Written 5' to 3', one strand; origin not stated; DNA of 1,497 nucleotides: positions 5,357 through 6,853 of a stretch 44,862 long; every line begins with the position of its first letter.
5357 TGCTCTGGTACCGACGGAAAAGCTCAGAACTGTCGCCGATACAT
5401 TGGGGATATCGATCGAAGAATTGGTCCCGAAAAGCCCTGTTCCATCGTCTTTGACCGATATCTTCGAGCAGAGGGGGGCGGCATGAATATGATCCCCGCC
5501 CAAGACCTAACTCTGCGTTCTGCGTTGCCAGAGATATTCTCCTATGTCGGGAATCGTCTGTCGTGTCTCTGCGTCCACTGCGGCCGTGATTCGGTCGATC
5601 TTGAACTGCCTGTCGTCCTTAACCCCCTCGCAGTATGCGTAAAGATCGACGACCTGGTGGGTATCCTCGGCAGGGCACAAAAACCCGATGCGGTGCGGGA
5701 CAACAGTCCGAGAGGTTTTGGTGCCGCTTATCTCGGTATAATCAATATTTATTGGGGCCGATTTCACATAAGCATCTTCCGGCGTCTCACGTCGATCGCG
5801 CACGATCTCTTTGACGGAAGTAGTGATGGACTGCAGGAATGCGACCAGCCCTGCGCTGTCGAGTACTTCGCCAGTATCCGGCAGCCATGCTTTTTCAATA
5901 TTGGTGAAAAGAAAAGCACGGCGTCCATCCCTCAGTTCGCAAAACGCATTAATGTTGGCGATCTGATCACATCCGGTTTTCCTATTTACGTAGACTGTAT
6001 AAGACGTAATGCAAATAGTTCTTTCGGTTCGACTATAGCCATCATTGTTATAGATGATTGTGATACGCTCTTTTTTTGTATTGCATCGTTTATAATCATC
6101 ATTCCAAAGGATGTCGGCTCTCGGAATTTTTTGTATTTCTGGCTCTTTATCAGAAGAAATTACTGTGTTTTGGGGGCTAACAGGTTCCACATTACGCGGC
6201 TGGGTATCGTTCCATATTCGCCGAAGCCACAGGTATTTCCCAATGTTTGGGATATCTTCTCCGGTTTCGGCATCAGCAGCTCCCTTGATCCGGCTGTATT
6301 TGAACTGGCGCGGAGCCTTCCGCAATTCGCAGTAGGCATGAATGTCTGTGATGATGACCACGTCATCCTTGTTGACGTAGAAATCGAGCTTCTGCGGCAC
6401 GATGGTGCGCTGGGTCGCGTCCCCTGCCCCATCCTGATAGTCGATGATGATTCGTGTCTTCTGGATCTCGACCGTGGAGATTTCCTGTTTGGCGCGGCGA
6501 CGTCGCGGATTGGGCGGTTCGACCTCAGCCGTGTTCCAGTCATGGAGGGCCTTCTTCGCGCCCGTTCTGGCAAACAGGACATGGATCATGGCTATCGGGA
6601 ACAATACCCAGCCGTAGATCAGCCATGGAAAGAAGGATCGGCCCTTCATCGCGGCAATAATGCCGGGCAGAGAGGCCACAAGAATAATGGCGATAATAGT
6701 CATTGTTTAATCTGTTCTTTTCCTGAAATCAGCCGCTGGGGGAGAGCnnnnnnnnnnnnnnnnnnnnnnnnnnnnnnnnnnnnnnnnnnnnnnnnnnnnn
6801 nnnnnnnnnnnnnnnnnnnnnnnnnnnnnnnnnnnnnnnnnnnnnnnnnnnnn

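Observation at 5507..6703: Membrane-tethered protein with three tandem WYL-like modules beside the immunity switch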

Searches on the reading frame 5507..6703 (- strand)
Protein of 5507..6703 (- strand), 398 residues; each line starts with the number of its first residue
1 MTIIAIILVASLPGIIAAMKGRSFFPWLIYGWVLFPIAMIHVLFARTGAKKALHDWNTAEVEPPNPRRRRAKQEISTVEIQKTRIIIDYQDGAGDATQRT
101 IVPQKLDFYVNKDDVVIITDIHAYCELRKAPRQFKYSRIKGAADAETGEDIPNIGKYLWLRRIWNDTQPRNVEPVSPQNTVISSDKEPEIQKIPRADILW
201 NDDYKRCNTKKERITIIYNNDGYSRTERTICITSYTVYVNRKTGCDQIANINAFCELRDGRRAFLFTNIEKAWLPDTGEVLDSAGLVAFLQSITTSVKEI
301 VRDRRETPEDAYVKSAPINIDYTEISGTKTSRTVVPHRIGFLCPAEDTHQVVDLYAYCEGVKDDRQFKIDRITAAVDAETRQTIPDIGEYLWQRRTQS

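Call 3: search_protein_families(library=pfam, proteins=[window:5507-6703:-], max_evalue=1)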
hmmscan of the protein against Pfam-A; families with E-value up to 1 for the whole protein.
window:5507-6703:- (398 aa): 3 families
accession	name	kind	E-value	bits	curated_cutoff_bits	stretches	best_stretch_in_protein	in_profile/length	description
PF13280.12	WYL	-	1.2e-13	51.3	21.8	2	80-142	11-68/70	WYL domain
PF05939.18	Phage_min_tail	-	0.049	14.5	39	1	204-269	9-75/108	Phage minor tail protein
PF07695.17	7TMR-DISM_7TM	-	0.44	10.9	29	1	2-48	129-175/205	7TM diverse intracellular signalling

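Call 4: search_protein_families(library=phrogs, proteins=[window:5507-6703:-], max_evalue=0.1)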
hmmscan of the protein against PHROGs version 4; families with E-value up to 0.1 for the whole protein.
window:5507-6703:- (398 aa): 6 families
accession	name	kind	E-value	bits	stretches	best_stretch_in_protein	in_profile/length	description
phrog_6785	-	unknown function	3.6e-17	63.3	3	78-158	33-103/396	-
phrog_8436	-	unknown function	1.5e-10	42.1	1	3-50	4-51/110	-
phrog_28047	-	unknown function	0.00037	21.3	0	354-395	101-142/177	-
phrog_13105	-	unknown function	0.0035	18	0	309-343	153-187/239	-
phrog_3715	-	unknown function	0.079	13.4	0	304-383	119-197/251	-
phrog_8794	-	transcription regulation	0.088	13.9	0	64-137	53-119/159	sigma factor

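Call 5: search_protein_families(library=padloc, proteins=[window:5507-6703:-], max_evalue=1)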
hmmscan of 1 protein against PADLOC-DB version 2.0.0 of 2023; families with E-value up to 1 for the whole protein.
window:5507-6703:- (398 aa): 3 families
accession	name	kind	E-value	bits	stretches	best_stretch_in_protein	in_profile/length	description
PDLC03787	RTasWYL-YodC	-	4.1e-21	73.5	3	70-141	276-346/354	DRT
PDLC01457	WYL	-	2.1e-19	68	3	63-144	115-193/229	"CAS-I,CAS-II,CAS-III,CAS-IV,CAS-V,CAS-VI; associated_signaling"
PDLC01652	WYL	-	3.9e-06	25.3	2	299-391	14-90/162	"CAS-I,CAS-II,CAS-III,CAS-IV,CAS-V,CAS-VI; associated_signaling"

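Call 6: find_homologous_proteins(query=window:5507-6703:-)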
Query window:5507-6703:- (398 aa): 3 proteins with E <= 0.001 among 3672 candidates.
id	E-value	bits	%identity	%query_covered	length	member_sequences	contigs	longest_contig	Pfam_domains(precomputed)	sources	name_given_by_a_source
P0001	2.7e-270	914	100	100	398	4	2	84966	PF13280.13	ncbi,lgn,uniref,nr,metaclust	ncbi:WYL domain-containing protein [Komagataeibacter europaeus]|uniref:WYL domain-containing protein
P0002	3.3e-29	120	41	42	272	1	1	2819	-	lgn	-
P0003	2.8e-25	107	36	39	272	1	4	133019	-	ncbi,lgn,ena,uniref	ncbi:hypothetical protein [Komagataeibacter saccharivorans]|uniref:hypothetical protein n=1 Tax=Koma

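Call 7: search_dna_similar(query=window:5507-6703:-, collection=phages, mode=protein, max_rows=30)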
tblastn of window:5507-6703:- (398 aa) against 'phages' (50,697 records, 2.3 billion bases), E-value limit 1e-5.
Records with a match: 2; places in all: 2; records where one place covers at least 80% of the query: 0.
Best place of each record, by identity: <60% 2.
By first word of the organism name: Komagataeibacter 1; Acetobacter 1.
By host as written in the record: Komagataeibacter maltaceti NBRC 14815 1; Acetobacter pasteurianus NBRC 109446 1.
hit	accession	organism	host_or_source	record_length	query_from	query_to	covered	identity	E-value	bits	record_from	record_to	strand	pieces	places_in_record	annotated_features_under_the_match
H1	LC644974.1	Komagataeibacter phage phiKM1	Komagataeibacter maltaceti NBRC 14815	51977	1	395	64%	40.6%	2e-28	188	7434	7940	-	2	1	DNA-binding transcriptional regulator YafY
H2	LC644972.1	Acetobacter phage phiAP1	Acetobacter pasteurianus NBRC 109446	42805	1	394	69%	32.1%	1e-16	143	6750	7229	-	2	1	WYL domain protein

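Call 9: get_annotated_region(hit=H1, flank=5000)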
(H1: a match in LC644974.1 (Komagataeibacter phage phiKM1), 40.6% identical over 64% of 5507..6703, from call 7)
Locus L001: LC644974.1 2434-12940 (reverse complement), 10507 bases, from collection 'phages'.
description: Komagataeibacter phage phiKM1 DNA, complete genome.
organism: Komagataeibacter phage phiKM1 (NCBI taxid 2860317)
taxonomy: Viruses; Duplodnaviria; Heunggongvirae; Uroviricota; Caudoviricetes
host: Komagataeibacter maltaceti NBRC 14815; source: -; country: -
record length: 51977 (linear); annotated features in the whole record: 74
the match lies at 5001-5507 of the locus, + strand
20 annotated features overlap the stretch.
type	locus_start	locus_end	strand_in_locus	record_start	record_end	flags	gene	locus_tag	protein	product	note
CDS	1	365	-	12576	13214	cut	-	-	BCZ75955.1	S-adenosylmethionine-dependent methyltransferases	PhiKM1_230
CDS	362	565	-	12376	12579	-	-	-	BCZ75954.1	hypothetical protein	PhiKM1_220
CDS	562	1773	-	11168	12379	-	-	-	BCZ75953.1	hypothetical protein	PhiKM1_210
CDS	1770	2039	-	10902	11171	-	-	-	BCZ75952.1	hypothetical protein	PhiKM1_200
CDS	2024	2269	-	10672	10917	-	-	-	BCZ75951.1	hypothetical protein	PhiKM1_190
CDS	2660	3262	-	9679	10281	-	-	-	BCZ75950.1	hypothetical protein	PhiKM1_180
CDS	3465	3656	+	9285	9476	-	-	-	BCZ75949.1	hypothetical protein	PhiKM1_170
CDS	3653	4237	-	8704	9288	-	-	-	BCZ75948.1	hypothetical protein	PhiKM1_160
CDS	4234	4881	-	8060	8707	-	-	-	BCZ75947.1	hypothetical protein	PhiKM1_150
CDS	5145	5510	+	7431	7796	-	-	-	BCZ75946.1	DNA-binding transcriptional regulator YafY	PhiKM1_140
CDS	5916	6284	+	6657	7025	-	-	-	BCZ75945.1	XRE family transcriptional regulator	PhiKM1_130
CDS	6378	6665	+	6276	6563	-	-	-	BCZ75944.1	hypothetical protein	PhiKM1_120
CDS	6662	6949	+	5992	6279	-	-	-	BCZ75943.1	hypothetical protein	PhiKM1_110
CDS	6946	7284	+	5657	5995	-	-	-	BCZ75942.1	hypothetical protein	PhiKM1_100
CDS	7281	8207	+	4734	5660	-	-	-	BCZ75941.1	hypothetical protein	PhiKM1_090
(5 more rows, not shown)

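Call 10: get_annotated_region(hit=H2, flank=5000)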
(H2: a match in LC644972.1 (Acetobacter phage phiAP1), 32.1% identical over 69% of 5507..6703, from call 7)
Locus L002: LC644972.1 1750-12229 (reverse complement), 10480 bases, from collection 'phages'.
description: Acetobacter phage phiAP1 DNA, complete genome.
organism: Acetobacter phage phiAP1 (NCBI taxid 2860312)
taxonomy: Viruses; Duplodnaviria; Heunggongvirae; Uroviricota; Caudoviricetes
host: Acetobacter pasteurianus NBRC 109446; source: -; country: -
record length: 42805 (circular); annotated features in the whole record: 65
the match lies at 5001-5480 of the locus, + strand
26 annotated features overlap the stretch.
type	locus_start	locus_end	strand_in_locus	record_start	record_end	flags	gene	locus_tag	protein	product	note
CDS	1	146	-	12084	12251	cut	-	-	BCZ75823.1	hypothetical protein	PhiAP1_280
CDS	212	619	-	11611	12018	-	-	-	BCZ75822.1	hypothetical protein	PhiAP1_270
CDS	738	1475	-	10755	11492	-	-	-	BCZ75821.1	hypothetical protein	PhiAP1_260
CDS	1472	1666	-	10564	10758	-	-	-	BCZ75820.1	hypothetical protein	PhiAP1_250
CDS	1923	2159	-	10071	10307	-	-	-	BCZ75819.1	hypothetical protein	PhiAP1_240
CDS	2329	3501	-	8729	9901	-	-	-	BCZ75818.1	hypothetical protein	PhiAP1_230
CDS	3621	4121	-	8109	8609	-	-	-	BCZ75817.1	hypothetical protein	PhiAP1_220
CDS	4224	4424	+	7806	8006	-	-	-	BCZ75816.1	hypothetical protein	PhiAP1_210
CDS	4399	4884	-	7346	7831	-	-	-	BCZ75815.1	hypothetical protein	PhiAP1_200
CDS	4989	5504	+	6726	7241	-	-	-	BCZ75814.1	WYL domain protein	PhiAP1_190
CDS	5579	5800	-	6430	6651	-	-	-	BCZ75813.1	XRE family transcriptional regulator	PhiAP1_180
CDS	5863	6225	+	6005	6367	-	-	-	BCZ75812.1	XRE family transcriptional regulator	PhiAP1_170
CDS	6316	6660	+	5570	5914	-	-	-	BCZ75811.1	hypothetical protein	PhiAP1_160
CDS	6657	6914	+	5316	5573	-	-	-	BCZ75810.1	hypothetical protein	PhiAP1_150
CDS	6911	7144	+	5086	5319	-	-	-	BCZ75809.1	hypothetical protein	PhiAP1_140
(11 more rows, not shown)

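Call 23: search_protein_representatives(protein=window:5507-6703:-)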
Query: 398 residues. Proteins with E-value up to 0.001 (for the whole library): 185; up to 1e-10: 12; up to 1e-30: 2. The best 150 are listed.
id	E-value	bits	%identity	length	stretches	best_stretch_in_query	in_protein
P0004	2.1e-99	349.5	93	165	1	1-165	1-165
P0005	2.5e-31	125.3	47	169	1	8-162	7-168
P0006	1.5e-27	112.9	52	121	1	60-163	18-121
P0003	9.0e-26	107.1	37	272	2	2-156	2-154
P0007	4.3e-20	88.4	46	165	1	63-163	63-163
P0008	7.2e-16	74.5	35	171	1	14-160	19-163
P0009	2.6e-15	72.6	49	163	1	79-162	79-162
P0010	6.1e-14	68.1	41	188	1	76-160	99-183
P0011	7.7e-14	67.8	36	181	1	15-162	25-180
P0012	3.3e-13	65.7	39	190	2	83-169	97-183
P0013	1.8e-12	63.3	38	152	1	71-160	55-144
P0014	4.0e-12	62.1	34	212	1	13-161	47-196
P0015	1.6e-10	56.9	31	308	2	60-163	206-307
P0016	1.8e-10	56.7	37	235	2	304-395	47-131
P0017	4.6e-10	55.4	39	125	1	77-159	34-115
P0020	1.9e-08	50.0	32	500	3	78-159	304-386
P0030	7.9e-07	44.7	38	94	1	3-76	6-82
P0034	1.7e-06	43.6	38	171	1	76-158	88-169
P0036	2.7e-06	42.9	35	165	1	14-158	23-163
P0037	3.3e-06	42.7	40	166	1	70-158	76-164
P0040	6.7e-06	41.7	44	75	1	3-52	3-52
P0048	1.0e-05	41.0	39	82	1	4-69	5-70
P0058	1.9e-05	40.1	43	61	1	7-64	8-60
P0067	3.7e-05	39.2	39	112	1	3-69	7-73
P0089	1.4e-04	37.3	47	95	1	1-55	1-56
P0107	2.1e-04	36.7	43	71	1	2-54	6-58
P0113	2.4e-04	36.5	51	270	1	2-46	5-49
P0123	3.2e-04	36.1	43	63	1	2-47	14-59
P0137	4.4e-04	35.6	50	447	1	4-47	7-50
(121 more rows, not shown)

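Call 25: search_protein_families(library=pfam, proteins=[P0030, P0040, P0048, P0058, P0067, P0089, P0107, P0123, P0137, P0113], max_evalue=1)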
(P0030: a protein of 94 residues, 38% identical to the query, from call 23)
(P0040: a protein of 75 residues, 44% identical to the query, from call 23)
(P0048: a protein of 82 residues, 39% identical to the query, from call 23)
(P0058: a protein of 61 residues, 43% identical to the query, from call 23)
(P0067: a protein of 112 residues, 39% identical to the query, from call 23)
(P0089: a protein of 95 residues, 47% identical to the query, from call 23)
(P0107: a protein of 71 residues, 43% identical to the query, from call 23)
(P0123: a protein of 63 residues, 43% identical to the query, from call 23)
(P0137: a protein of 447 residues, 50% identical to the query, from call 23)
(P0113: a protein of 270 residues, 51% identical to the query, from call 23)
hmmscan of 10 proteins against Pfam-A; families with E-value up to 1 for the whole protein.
P0030 (94 aa): 1 family
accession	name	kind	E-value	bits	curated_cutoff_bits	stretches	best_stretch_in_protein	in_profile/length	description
PF02529.20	PetG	-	0.065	13.5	23.7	1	1-19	1-19/36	Cytochrome B6-F complex subunit 5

P0040 (75 aa): 1 family
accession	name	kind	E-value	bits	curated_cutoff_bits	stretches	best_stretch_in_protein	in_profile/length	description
PF07417.17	Crl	-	0.34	11.2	27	1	20-29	49-58/128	Sigma factor-binding transcriptional regulator Crl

P0048 (82 aa): 2 families
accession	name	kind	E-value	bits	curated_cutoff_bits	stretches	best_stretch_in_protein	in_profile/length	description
PF14147.11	Spore_YhaL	-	0.067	13.3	27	1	26-38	1-13/52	Sporulation protein YhaL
PF13273.12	DUF4064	-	0.1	13.3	32.1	1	3-42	66-99/102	Protein of unknown function (DUF4064)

P0058 (61 aa): 0 families

P0067 (112 aa): 3 families
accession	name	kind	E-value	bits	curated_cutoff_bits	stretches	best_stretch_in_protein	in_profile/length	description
PF09851.14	SHOCT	-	5.1e-09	36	27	1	80-106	2-28/28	Short C-terminal domain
PF05120.17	GvpG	-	2.8e-05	24.6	30.6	1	71-106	27-62/67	Gas vesicle protein G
PF05151.17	PsbM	-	0.45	10.8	24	0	3-15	12-24/31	Photosystem II reaction centre M protein (PsbM)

P0089 (95 aa): 4 families
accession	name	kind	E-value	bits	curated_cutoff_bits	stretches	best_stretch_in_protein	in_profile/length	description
PF09851.14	SHOCT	-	7e-06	26.1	27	1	66-91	2-27/28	Short C-terminal domain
PF04420.19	CHD5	-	0.00039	20.7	29.3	1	3-92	3-89/159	CHD5-like protein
PF05230.16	MASE2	-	0.067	13.7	25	1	6-55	10-59/89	MASE2 domain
PF05120.17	GvpG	-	0.084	13.5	30.6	1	53-91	23-61/67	Gas vesicle protein G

P0107 (71 aa): 4 families
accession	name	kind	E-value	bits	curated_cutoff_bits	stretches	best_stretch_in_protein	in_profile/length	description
PF11755.13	DUF3311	-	0.012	16.1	30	1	25-59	26-60/61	Protein of unknown function (DUF3311)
PF22765.1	DUF7010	-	0.016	15.5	27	1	8-60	24-75/172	Family of unknown function (DUF7010)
PF18184.6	SLATT_3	-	0.06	14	26.3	1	5-67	23-87/155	SMODS and SLOG-associating 2TM effector domain 3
PF24474.1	DUF7579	-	0.17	12.1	27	1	26-63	45-82/120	Domain of unknown function (DUF7579)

P0123 (63 aa): 4 families
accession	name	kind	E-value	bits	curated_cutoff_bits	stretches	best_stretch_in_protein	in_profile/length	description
PF19554.4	DUF6077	-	0.0041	16.4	27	1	4-47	2-46/354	Family of unknown function (DUF6077)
PF11742.13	DUF3302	-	0.01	16.4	32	1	8-61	10-71/77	Protein of unknown function (DUF3302)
PF20460.3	DUF6713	-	0.016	15.5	27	1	8-61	36-88/117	Family of unknown function (DUF6713)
PF15407.12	Spo7_2_N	-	0.14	12.2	25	1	19-41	29-51/64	Sporulation protein family 7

P0137 (447 aa): 6 families
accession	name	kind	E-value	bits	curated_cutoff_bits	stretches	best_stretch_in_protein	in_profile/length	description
PF12773.13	DZR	-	0.0088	16.6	27.3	1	57-77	24-44/45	Double zinc ribbon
PF18912.6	DZR_2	-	0.024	14.9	27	1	59-81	9-31/56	Double zinc ribbon domain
PF13248.11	Zn_ribbon_3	-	0.028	14.3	27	1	57-77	2-22/26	zinc-ribbon domain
PF19762.4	DUF6249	-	0.03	14.7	33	1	225-278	10-62/104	Domain of unknown function (DUF6249)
PF14570.12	zf-RING_4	-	0.17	12.1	27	1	59-81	24-47/48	RING/Ubox like zinc-binding domain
PF10571.15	UPF0547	-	0.37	11.4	29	1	58-77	1-20/26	Uncharacterised protein family UPF0547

P0113 (270 aa): 6 families
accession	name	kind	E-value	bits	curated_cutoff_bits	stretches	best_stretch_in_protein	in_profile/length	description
PF13248.11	Zn_ribbon_3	-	0.0001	22.1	27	1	66-87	3-24/26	zinc-ribbon domain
PF12172.15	zf-ChsH2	-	0.00025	21.2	23.2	1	65-88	11-34/37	ChsH2, rubredoxin-like zinc ribbon domain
PF13240.11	Zn_Ribbon_1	-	0.00048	20.3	25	1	68-88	2-22/23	zinc-ribbon domain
PF12773.13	DZR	-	0.0012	19.4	27.3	1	66-86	25-45/45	Double zinc ribbon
PF10571.15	UPF0547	-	0.0016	19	29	1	67-86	2-21/26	Uncharacterised protein family UPF0547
PF18912.6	DZR_2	-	0.073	13.4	27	1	66-89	8-31/56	Double zinc ribbon domain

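Call 26: search_protein_families(library=ncbifam, proteins=[window:5507-6703:-, P0040, P0058, P0004, P0020], max_evalue=1)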
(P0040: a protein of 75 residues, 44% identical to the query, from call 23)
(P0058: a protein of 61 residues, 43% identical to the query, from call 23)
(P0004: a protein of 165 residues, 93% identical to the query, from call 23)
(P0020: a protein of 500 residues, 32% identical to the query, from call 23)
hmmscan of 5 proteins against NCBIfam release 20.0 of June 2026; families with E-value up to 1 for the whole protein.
window:5507-6703:- (398 aa): 0 families

P0040 (75 aa): 2 families
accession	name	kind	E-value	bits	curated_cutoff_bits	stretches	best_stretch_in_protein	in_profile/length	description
NF008245.0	PRK11021.1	equivalog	0.11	11.4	284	1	12-41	29-59/419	L-methionine/branched-chain amino acid transporter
NF008217.0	PRK10984.1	equivalog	0.25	11.3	117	1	20-29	49-58/133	sigma factor-binding protein Crl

P0058 (61 aa): 2 families
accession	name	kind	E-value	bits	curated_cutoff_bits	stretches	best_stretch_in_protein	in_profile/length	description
NF008245.0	PRK11021.1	equivalog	0.00057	19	284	1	5-47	21-64/419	L-methionine/branched-chain amino acid transporter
NF033480.1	bifunc_MprF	equivalog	0.12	10.6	600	1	4-51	134-182/841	bifunctional lysylphosphatidylglycerol flippase/synthetase MprF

P0004 (165 aa): 0 families

P0020 (500 aa): 2 families
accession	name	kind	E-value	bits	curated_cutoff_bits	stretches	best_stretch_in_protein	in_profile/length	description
NF047839.1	PspM_Rv2743c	equivalog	0.001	19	80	1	60-155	6-94/220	phage shock envelope stress response protein PspM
NF042915.1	MAB_1171c_fam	subfamily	0.036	13.1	100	1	57-131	21-95/362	MAB_1171c family putative transporter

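Call 31: find_encoding_contigs(protein=P0003, flank=5000, max_places=3)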
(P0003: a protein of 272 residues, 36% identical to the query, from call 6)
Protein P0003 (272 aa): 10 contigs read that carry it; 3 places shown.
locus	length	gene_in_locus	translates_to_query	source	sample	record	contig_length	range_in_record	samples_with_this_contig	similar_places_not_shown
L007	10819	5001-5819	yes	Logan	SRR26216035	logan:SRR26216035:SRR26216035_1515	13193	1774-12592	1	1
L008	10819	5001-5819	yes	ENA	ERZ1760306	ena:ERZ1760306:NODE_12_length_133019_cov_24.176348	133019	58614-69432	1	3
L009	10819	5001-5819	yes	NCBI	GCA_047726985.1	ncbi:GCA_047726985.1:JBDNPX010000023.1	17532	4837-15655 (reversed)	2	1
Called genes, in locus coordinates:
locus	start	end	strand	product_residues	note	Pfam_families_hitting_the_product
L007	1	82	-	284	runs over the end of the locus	PF02899:Phage_int_SAM_1 (weak), PF00589:Phage_integrase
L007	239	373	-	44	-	-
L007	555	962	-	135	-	-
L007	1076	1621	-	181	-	-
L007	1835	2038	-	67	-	-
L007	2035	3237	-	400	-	-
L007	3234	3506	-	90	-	-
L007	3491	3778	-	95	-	-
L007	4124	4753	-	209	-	-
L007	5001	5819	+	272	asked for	-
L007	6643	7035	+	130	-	-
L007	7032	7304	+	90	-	-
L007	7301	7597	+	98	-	-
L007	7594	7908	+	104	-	-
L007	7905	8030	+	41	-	-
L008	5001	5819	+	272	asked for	-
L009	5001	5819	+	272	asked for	-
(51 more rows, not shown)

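Call 32: find_encoding_contigs(protein=P0034, flank=5000, max_places=2)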
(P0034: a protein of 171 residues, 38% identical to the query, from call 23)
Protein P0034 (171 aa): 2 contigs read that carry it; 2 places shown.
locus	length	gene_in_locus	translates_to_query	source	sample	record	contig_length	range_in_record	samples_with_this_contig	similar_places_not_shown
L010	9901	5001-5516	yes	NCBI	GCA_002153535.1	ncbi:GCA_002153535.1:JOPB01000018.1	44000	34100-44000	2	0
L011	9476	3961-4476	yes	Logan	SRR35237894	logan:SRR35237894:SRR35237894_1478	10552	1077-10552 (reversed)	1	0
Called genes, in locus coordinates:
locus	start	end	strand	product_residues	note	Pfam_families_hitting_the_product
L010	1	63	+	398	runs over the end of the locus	-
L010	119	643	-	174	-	-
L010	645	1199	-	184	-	PF05175:MTS (weak)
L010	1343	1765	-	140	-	-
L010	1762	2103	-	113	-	PF00436:SSB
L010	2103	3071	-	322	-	-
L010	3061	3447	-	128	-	-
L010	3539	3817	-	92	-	-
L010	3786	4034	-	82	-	PF10073:GapR_DNA-bd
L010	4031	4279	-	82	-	-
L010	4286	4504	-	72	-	-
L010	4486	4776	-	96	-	-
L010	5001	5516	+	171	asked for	-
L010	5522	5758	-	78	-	-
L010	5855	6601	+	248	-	PF00717:Peptidase_S24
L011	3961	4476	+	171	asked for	-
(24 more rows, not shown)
